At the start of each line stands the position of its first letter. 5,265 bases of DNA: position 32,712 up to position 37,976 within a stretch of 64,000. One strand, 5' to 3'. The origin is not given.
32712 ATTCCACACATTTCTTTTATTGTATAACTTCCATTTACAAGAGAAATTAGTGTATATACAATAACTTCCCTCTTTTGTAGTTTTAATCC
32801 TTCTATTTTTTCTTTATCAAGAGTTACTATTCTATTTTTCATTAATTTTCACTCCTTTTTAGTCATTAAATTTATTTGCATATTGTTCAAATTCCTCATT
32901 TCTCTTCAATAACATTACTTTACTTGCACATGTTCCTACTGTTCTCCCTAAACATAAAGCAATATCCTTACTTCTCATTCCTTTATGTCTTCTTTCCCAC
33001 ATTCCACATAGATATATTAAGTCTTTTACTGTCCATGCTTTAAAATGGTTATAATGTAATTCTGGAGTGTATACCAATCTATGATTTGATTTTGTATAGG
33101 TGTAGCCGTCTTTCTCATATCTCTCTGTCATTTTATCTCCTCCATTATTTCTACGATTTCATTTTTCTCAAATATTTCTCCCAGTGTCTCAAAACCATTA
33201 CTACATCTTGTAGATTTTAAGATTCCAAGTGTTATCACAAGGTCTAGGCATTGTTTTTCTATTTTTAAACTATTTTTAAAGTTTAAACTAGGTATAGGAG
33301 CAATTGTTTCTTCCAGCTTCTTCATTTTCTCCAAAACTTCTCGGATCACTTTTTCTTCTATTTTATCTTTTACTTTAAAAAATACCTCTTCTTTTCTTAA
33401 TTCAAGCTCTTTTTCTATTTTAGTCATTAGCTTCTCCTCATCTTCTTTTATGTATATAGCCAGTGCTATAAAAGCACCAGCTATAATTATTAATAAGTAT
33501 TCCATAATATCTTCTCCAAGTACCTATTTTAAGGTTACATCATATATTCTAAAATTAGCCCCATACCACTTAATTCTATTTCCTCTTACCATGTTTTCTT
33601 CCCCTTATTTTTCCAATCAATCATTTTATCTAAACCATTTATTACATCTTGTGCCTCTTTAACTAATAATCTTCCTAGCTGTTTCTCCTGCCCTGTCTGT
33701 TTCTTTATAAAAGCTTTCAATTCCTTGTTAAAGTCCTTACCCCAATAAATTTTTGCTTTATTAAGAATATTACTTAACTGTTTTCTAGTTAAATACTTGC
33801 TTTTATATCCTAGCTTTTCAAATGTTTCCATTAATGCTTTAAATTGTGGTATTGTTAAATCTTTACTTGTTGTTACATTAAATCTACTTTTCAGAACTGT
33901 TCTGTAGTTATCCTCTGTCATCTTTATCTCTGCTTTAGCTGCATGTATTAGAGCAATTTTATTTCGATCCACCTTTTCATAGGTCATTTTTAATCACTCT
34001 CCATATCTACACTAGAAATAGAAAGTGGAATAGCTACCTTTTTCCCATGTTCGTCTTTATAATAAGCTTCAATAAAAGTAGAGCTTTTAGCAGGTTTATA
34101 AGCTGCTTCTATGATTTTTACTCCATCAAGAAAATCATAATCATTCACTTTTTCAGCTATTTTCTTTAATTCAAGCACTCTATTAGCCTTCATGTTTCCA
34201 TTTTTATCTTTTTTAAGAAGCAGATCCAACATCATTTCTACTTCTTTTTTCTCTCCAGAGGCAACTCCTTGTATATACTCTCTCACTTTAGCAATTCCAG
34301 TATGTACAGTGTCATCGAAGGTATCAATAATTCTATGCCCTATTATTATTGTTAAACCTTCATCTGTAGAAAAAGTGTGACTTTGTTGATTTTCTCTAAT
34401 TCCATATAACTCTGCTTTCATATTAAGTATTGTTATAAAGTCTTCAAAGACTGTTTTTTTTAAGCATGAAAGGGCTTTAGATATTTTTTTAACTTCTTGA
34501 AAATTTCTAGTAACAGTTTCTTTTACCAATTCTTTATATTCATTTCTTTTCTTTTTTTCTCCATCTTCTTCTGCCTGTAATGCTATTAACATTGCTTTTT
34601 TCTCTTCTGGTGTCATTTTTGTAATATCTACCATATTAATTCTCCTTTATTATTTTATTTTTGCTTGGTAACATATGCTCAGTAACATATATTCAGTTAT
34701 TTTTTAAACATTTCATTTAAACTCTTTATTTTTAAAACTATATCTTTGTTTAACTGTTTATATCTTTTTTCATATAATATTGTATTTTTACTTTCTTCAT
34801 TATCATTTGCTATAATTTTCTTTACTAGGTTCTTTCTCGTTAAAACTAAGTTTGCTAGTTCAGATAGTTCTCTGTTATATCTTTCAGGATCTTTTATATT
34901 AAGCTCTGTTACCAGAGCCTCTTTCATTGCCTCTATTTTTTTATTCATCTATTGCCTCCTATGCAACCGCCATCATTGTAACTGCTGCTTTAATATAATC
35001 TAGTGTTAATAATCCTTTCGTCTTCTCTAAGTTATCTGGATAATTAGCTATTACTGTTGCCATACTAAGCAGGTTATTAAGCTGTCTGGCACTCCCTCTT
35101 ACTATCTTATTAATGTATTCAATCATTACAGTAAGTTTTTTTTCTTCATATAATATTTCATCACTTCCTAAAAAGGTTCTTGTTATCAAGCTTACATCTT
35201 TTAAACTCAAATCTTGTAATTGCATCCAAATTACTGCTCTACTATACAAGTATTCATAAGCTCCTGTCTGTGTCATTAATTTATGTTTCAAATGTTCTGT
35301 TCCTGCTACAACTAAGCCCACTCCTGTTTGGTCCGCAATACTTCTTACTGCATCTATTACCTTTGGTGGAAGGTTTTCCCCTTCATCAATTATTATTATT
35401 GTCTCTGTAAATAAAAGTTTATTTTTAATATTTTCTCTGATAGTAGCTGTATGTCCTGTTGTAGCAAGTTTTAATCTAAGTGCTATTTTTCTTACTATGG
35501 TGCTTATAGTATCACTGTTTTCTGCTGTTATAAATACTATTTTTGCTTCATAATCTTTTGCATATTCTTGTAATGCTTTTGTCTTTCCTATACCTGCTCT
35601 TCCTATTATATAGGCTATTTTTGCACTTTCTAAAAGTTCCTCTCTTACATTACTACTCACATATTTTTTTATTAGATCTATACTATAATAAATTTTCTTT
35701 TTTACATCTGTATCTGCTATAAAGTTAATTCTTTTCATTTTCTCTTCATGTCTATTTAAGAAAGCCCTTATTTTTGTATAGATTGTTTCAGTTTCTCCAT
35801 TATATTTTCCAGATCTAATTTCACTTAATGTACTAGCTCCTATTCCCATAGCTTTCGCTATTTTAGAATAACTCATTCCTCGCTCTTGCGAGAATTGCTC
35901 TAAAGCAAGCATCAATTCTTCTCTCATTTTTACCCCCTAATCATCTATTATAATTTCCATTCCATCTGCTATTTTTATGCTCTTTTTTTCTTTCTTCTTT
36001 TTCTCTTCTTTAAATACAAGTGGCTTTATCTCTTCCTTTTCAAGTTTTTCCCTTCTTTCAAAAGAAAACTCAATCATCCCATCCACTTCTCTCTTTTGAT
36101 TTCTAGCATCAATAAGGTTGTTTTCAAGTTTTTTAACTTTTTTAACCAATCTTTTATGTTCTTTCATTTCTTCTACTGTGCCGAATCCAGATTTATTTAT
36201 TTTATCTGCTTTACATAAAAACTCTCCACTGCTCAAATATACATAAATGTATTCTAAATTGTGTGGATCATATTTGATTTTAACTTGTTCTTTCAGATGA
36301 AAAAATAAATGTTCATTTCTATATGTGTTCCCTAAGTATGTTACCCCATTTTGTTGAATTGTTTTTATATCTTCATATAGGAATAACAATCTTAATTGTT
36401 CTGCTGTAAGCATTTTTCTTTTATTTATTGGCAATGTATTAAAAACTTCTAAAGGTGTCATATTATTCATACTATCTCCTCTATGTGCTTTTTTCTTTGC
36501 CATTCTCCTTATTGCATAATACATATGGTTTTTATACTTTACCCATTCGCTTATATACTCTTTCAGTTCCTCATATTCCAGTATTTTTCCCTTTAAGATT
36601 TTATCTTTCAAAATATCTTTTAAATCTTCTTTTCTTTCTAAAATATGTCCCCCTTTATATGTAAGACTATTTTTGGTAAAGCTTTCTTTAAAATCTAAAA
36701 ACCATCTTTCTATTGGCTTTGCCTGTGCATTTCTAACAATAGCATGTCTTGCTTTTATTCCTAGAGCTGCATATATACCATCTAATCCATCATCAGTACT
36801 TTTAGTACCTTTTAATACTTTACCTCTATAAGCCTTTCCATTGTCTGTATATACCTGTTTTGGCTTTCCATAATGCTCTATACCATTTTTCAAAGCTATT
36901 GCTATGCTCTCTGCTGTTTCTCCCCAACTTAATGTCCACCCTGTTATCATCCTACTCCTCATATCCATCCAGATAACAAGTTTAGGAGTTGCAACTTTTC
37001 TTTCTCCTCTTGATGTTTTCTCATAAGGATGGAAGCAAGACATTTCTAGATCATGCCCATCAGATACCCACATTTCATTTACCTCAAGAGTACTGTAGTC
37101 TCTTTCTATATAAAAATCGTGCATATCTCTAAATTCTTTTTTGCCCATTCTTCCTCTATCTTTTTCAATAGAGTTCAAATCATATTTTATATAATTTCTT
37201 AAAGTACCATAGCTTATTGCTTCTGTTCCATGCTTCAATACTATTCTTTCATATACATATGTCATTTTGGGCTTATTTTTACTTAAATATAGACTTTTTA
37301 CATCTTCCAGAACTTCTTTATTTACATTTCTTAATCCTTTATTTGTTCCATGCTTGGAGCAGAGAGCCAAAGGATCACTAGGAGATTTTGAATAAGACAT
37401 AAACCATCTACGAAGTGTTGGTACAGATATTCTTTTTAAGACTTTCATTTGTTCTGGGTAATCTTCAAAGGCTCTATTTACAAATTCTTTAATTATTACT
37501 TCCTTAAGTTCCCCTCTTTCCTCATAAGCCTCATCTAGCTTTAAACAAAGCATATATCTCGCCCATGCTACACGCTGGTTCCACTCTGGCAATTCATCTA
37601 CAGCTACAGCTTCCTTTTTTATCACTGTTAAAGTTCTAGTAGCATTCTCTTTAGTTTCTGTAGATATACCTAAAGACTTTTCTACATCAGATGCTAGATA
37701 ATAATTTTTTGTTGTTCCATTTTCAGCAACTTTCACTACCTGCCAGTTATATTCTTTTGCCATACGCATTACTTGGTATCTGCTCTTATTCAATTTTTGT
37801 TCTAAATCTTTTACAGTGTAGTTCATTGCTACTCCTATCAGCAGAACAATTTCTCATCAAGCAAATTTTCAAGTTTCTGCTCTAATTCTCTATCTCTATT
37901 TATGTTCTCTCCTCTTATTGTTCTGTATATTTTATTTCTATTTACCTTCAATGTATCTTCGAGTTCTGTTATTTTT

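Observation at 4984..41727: Mu-like prophage inserted inside an autotransporter adhesin gene; the gene re-joins perfectly in frame across a 5-bp ACGGG duplication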

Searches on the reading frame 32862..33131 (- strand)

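Call 13: search_protein_families(library=phrogs, proteins=[window:32862-33131:-])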
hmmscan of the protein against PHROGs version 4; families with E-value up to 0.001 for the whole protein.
window:32862-33131:- (90 aa): 2 families
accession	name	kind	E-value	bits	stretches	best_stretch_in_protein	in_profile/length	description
phrog_11013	-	unknown function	5.5e-28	97.7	1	2-89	2-85/87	-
phrog_16982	-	unknown function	0.00078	20.4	1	17-81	67-127/143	-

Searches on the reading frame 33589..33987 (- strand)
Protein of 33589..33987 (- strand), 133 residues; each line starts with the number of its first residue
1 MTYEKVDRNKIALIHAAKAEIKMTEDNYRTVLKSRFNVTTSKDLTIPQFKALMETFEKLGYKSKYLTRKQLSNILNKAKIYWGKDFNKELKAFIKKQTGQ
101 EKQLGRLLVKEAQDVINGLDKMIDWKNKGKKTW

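Call 13: search_protein_families(library=phrogs, proteins=[window:33589-33987:-])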
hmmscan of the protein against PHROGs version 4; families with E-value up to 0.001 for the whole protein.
window:33589-33987:- (133 aa): 2 families
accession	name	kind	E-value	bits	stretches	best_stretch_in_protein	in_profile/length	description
phrog_286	-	unknown function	8.4e-19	69.3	1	7-126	9-145/186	-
phrog_8067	-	unknown function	4.5e-05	24.4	1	11-63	7-59/65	-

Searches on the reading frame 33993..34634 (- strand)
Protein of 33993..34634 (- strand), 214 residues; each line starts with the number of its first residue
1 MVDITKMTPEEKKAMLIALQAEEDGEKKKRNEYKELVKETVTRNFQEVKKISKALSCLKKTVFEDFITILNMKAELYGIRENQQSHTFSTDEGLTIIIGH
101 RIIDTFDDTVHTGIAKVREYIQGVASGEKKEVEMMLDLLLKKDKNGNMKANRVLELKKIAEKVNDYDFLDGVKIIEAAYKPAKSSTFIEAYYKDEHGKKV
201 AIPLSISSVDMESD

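Call 13: search_protein_families(library=phrogs, proteins=[window:33993-34634:-])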
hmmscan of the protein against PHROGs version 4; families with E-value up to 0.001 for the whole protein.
window:33993-34634:- (214 aa): 1 family
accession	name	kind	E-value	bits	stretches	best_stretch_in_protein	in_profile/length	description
phrog_846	-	unknown function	5.8e-35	121.8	1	11-209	7-207/207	-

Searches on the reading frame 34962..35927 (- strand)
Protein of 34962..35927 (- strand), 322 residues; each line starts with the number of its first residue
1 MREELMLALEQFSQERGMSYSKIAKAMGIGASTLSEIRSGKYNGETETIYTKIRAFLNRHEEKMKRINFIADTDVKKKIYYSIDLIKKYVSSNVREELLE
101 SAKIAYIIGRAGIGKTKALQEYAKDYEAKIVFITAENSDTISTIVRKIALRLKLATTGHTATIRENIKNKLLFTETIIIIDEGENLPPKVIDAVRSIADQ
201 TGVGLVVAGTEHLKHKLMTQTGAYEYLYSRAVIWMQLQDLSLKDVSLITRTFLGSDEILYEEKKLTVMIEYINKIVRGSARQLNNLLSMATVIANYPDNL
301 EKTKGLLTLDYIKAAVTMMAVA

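Call 5: search_protein_families(library=pfam, proteins=[window:34962-35927:-])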
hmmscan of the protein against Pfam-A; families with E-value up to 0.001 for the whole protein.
window:34962-35927:- (322 aa): 7 families
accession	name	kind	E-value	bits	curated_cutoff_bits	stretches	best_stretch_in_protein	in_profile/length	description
PF13401.12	AAA_22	-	5.6e-18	65.9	27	1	101-217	4-130/130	AAA domain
PF13604.12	AAA_30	-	7e-06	26.3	27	1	96-210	11-124/191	AAA domain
PF13173.12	AAA_14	-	2.1e-05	25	27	1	103-213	3-101/129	AAA domain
PF07728.20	AAA_5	-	8.6e-05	23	22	1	107-206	4-98/139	AAA domain (dynein-related subfamily)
PF01381.28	HTH_3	-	0.00047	20.6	23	0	14-42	6-34/55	Helix-turn-helix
PF05621.17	TniB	-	0.00071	19.5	22.4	0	105-219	38-171/189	Bacterial TniB protein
PF13443.12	HTH_26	-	0.00088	19.9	22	0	9-42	2-35/63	Cro/C1-type HTH DNA-binding domain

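Call 13: search_protein_families(library=phrogs, proteins=[window:34962-35927:-])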
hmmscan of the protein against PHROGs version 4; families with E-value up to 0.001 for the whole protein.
window:34962-35927:- (322 aa): 6 families
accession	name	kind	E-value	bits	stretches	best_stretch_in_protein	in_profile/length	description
phrog_296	-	integration and excision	1.7e-45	156.9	1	3-319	226-522/626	DNA transposition protein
phrog_168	-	DNA, RNA and nucleotide metabolism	9.5e-08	33.1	1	104-201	45-127/314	clamp loader of DNA polymerase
phrog_6223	-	transcription regulation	6.5e-05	23.9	1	13-65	13-65/73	transcriptional repressor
phrog_1297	-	other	0.00045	20.3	0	95-139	18-62/356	ATPase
phrog_4779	-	transcription regulation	0.00051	21.5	0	9-68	7-66/98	transcriptional regulator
phrog_7241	-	transcription regulation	0.00093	20.2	0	13-58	70-114/122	transcriptional regulator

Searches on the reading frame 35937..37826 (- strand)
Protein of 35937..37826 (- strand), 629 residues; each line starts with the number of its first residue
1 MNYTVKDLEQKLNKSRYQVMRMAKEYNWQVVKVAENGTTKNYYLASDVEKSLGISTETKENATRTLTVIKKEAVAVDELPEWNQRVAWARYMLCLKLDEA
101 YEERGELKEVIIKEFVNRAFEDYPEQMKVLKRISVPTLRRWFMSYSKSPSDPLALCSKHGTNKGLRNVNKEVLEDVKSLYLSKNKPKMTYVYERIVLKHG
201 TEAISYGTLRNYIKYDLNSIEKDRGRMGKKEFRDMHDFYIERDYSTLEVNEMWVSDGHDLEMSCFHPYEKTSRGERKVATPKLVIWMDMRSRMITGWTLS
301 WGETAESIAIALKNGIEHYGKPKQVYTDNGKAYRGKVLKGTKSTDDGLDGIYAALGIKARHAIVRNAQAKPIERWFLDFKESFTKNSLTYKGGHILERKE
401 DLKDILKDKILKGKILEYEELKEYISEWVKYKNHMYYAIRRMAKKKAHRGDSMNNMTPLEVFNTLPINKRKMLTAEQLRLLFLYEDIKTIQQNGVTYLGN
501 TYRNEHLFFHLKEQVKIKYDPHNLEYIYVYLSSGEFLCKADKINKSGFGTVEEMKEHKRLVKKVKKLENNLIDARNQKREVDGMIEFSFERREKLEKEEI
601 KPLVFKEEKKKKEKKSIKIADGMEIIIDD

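Call 5: search_protein_families(library=pfam, proteins=[window:35940-37826:-])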
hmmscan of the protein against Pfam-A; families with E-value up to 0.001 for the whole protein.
window:35940-37826:- (629 aa): 4 families
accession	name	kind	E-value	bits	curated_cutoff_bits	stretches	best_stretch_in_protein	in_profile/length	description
PF09299.17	Mu-transpos_C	-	2.4e-14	53.5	21.7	1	479-538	1-60/61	Mu transposase, C-terminal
PF02914.21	DDE_2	-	6e-08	33.1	23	1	277-376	27-139/221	Bacteriophage Mu transposase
PF00665.32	rve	-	1.5e-07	32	32.6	1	250-363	5-98/102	Integrase core domain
PF22007.2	DUF6930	-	0.00094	19.8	27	0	260-333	15-92/123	Domain of unknown function (DUF6930)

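Call 13: search_protein_families(library=phrogs, proteins=[window:35940-37826:-])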
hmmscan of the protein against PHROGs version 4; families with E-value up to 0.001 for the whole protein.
window:35940-37826:- (629 aa): 5 families
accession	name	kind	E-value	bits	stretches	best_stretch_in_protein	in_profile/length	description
phrog_310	-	integration and excision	6e-101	340.3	1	3-601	10-598/696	transposase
phrog_14727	-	unknown function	2.2e-16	60.7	1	132-376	131-385/409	-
phrog_15639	-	unknown function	4.7e-14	53.4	1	344-601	12-259/301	-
phrog_956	-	integration and excision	2.7e-12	47.5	1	286-545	67-292/436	transposase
phrog_18348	-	unknown function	7.6e-05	23.5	1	489-580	66-160/219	-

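Call 21: find_encoding_contigs(protein=window:35937-37826:-, flank=10000, max_places=10)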
Protein window:35937-37826:- (629 aa): 6 contigs read that carry it; 3 places shown.
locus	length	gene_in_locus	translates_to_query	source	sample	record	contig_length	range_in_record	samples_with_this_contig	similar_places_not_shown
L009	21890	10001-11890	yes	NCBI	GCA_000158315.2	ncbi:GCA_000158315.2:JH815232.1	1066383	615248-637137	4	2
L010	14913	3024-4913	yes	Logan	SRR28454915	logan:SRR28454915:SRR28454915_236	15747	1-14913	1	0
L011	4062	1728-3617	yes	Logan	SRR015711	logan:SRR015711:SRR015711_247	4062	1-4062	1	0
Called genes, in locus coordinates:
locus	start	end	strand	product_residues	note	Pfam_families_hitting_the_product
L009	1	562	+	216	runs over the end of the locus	-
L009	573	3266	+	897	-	-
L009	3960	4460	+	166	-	PF13958:ToxN_toxin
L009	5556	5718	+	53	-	PF12728:HTH_17 (weak)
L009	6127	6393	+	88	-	-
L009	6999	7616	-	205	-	PF12844:HTH_19, PF13443:HTH_26 (faint), PF01381:HTH_3, PF00717:Peptidase_S24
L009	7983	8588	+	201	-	-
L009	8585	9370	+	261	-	PF13495:Phage_int_SAM_4, PF00589:Phage_integrase (weak)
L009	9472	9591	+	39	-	-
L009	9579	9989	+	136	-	PF13443:HTH_26 (faint)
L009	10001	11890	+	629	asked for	PF00665:rve (weak), PF02914:DDE_2, PF09299:Mu-transpos_C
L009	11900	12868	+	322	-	PF13401:AAA_22, PF13604:AAA_30 (weak)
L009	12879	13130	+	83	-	-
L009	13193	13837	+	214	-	PF11363:DUF3164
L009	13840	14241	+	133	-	PF06252:GemA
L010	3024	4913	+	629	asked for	PF00665:rve (weak), PF02914:DDE_2, PF09299:Mu-transpos_C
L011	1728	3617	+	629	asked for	PF00665:rve (weak), PF02914:DDE_2, PF09299:Mu-transpos_C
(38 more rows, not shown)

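Call 29: find_related_loci(query=window:35940-37826:-, collection=genome_contigs, flank=6000)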
Query window:35940-37826:- (629 aa) in genome_contigs; peptide patterns used: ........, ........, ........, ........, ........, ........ (x = any residue, [..] = any of these).
12 stretches matched a pattern; 1 encode a relative of the query (tblastn E <= 1e-3); 1 distinct loci.
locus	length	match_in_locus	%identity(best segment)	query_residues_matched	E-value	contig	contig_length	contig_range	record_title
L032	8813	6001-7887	92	1-629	0e+0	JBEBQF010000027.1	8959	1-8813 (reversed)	MAG: Fusobacterium ulcerans isolate T1.bin.117 NODE_11935_length_8959_cov_4.506514, whole genome shotgun sequence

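Call 44: find_related_loci(query=window:35940-37826:-, collection=viral_contigs, flank=5000)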
Query window:35940-37826:- (629 aa) in viral_contigs; peptide patterns used: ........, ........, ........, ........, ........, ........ (x = any residue, [..] = any of these).
2 stretches matched a pattern, but none encodes a relative of the query by tblastn (E <= 1e-3).

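Call 45: search_dna_similar(query=window:35940-37826:-, collection=phages, mode=protein, max_rows=15)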
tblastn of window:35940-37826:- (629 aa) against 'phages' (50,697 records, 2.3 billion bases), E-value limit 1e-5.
Records with a match: 269; places in all: 269; records where one place covers at least 80% of the query: 1.
Best place of each record, by identity: <60% 269.
By first word of the organism name: Pseudomonas 119; Ralstonia 91; Vibrio 12; Bacteriophage 6; Burkholderia 4; Bacillus 3; Yersinia 3; Klebsiella 3; Faecalibacterium 2; Sinorhizobium 2; and 19 more.
By host as written in the record: Ralstonia solanacearum 64; - 40; Pseudomonas aeruginosa 33; Pseudomonas aeruginosa PA14 32; Vibrio sp. 9; Ralstonia solanacearum Race 3, Biovar 1 6; Bacillus alcalophilus CGMCC 1.3604 3; Yersinia pestis EV76-CN 2; and 65 more.
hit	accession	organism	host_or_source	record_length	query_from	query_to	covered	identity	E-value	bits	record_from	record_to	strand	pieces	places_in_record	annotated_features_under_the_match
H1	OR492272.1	Fusobacterium phage phiRTG5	Fusobacterium necrophorum subsp. ...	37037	3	553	88%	51.0%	1e-174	556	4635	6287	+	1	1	transposase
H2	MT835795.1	Bacteriophage sp.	human fecal samples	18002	132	584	72%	28.2%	1e-28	128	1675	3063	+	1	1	record has no annotation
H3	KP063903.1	Bacillus phage BalMu-1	Bacillus alcalophilus CGMCC 1.3604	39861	94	553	73%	27.4%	5e-32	139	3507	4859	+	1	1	transposase A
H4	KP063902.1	Bacillus phage BalMu-1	Bacillus alcalophilus CGMCC 1.3604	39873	94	553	73%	27.4%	5e-32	139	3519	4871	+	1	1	transposase A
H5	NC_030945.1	Bacillus phage BalMu-1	Bacillus alcalophilus CGMCC 1.3604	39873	94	553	73%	27.4%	5e-32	139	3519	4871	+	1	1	transposase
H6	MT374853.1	Yersinia phage vB_YpM_5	Yersinia pestis EV76-CN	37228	54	540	77%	23.9%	2e-22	108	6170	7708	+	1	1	hypothetical protein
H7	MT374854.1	Yersinia phage vB_YpM_6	Yersinia pestis EV76-CN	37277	54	540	77%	23.9%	2e-22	108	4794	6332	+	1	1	hypothetical protein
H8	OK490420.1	Klebsiella phage Kp4866-3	Klebsiella pneumoniae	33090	83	540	73%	23.3%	8e-21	103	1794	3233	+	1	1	record has no annotation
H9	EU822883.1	Burkholderia phage KS10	-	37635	122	547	68%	24.6%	6e-17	91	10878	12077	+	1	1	gp16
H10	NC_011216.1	Burkholderia phage KS10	Burkholderia cenocepacia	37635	122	547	68%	24.6%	6e-17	91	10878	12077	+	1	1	transposase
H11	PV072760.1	Burkholderia phage vB_PR2c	Burkholderia sp.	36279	122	547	68%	24.4%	7e-17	91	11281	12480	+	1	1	hypothetical protein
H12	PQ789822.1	Burkholderia phage vB_D1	Burkholderia sp.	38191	122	547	68%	24.4%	7e-17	91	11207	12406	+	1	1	hypothetical protein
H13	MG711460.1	Faecalibacterium phage FP_Mushu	Faecalibacterium prausnitzii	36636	153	549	63%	25.6%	5e-22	107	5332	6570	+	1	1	transposase A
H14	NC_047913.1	Faecalibacterium phage FP_Mushu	Faecalibacterium prausnitzii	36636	153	549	63%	25.6%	5e-22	107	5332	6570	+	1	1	transposase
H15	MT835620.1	Bacteriophage sp.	human fecal samples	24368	153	549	63%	25.6%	6e-22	107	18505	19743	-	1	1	record has no annotation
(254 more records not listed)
